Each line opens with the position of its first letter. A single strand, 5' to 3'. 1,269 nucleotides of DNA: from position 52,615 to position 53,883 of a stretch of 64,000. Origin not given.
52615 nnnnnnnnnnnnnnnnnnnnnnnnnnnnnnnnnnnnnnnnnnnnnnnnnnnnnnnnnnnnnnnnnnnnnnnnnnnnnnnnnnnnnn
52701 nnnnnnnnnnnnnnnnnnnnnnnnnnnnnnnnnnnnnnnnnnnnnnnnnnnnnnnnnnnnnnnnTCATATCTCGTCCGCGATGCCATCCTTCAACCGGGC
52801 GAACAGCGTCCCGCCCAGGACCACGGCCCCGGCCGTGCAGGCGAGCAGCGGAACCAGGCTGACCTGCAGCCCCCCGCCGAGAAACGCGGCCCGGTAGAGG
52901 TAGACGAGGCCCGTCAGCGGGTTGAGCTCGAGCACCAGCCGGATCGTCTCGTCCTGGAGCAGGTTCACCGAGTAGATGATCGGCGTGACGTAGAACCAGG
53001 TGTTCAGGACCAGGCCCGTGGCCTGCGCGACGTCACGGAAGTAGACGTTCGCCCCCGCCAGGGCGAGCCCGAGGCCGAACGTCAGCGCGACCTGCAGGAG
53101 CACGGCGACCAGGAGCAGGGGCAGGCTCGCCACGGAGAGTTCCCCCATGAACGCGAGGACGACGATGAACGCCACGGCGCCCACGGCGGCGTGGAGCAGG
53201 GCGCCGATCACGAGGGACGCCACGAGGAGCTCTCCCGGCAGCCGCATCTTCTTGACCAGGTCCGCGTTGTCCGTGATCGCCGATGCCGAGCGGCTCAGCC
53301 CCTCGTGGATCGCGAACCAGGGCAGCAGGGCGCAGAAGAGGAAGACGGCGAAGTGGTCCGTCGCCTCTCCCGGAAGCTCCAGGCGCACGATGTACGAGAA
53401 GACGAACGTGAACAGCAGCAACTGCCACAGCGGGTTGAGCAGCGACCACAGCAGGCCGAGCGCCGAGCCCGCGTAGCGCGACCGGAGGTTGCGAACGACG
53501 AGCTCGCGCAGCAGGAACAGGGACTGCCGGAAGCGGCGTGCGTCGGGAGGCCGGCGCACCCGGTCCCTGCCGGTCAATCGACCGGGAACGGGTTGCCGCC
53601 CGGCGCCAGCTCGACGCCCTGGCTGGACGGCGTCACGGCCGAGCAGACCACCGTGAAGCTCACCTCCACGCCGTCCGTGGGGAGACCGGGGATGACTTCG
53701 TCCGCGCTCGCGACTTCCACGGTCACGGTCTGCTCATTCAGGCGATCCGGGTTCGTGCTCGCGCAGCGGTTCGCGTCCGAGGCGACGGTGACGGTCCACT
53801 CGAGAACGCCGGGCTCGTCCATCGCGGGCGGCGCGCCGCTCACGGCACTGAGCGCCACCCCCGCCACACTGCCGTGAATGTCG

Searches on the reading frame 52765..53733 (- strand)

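Call 33: search_protein_families(library=pfam, proteins=[window:52765-53733:-], max_evalue=0.00001)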
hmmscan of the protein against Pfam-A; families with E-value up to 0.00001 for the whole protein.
window:52765-53733:- (322 aa): 1 family
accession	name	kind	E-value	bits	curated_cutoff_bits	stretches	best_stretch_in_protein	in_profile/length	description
PF01061.29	ABC2_membrane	-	5.5e-15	55.9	26.9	1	76-284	4-210/211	ABC-2 type transporter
